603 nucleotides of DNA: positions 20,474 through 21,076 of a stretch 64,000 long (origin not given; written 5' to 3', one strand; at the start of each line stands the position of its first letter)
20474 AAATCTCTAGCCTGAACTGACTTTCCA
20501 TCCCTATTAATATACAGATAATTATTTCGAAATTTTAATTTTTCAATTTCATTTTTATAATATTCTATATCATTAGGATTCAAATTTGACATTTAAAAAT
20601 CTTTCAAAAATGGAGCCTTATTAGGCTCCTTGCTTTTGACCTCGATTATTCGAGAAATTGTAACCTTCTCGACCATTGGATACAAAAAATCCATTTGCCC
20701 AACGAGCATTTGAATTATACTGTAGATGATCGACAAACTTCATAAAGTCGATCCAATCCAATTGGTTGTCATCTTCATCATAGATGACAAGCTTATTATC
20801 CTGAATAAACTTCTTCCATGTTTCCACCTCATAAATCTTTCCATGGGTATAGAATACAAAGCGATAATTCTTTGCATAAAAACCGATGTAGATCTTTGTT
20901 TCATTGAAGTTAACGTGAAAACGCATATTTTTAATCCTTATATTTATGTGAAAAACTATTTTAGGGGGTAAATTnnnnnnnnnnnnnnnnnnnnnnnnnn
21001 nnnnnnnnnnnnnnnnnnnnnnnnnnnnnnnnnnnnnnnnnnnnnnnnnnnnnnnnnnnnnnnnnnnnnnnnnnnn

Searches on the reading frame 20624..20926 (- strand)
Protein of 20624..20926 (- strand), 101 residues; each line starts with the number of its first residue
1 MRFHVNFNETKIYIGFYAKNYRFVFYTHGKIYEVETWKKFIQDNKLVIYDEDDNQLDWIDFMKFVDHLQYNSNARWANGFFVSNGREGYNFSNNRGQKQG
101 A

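Call 11: search_protein_families(library=phrogs, proteins=[window:20624-20926:-], max_evalue=0.001)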
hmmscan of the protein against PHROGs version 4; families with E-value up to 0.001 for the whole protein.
window:20624-20926:- (101 aa): 0 families

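Call 12: search_protein_families(library=pfam, proteins=[window:20624-20926:-], max_evalue=0.001)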
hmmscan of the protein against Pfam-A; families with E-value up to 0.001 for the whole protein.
window:20624-20926:- (101 aa): 0 families

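Call 94: search_protein_families(library=ncbifam, proteins=[window:20624-20926:-], max_evalue=0.01)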
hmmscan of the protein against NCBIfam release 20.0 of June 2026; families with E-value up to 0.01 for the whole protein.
window:20624-20926:- (101 aa): 0 families

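Call 97: search_solved_structures(query=A9, max_evalue=1)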
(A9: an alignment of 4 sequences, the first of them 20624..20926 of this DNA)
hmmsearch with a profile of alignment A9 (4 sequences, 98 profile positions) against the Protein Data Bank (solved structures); distinct sequences matched with E-value up to 1: 1.
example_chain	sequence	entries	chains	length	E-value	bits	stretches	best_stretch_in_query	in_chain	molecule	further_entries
8c0t_A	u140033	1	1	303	0.99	13.1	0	39-81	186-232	mNeonGreen,Optimized Ratiometric Calcium Sensor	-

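Call 99: search_dna_similar(query=window:20624-20926:-, collection=phages, mode=protein, max_evalue=0.01, max_rows=30)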
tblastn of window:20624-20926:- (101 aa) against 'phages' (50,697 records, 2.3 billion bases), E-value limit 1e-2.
No match.

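Call 104: predict_structure(protein=window:20624-20926:-)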
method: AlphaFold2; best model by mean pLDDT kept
length: 101 residues; sequences in the alignment: 1
mean_pLDDT: 52.7   pTM: 0.47
mean pLDDT of the five models: 52.7, 47.6, 43.4, 41.2, 40.1
residues with pLDDT >= 90: 0; 70-90: 8; 50-70: 54; < 50: 39
segments of 3 or more residues with pLDDT < 50: 18-22, 70-101
pLDDT, mean of each block of 10 residues (from residue 1): 63 56 52 59 65 71 58 39 35 31 30
secondary structure, 60 per line:
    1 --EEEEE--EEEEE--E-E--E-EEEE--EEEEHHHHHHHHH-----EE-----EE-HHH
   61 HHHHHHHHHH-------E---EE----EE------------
elements in order: E3-7 E10-14 E24-27 E30-33 H34-42 H58-70

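Call 114: search_protein_families(library=pfam, alignment_id=A9, max_evalue=5)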
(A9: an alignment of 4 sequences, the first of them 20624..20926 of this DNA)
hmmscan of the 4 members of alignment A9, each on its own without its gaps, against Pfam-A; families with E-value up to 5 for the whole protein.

A. member 1, window:20624-20926:- (101 aa): 2 families
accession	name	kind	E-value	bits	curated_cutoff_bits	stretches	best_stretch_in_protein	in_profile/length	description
PF00270.35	DEAD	-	0.014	15.6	26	1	19-66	93-139/167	DEAD/DEAH box helicase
PF12653.12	DUF3785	-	0.92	10.1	27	1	6-46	72-110/136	Protein of unknown function (DUF3785)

B. families by the number of members that match (of 4 scanned): 3 families
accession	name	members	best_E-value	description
PF16044.11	DUF4796_C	1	0.0046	DUF4796 C-terminal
PF00270.35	DEAD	1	0.014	DEAD/DEAH box helicase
PF12653.12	DUF3785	1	0.92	Protein of unknown function (DUF3785)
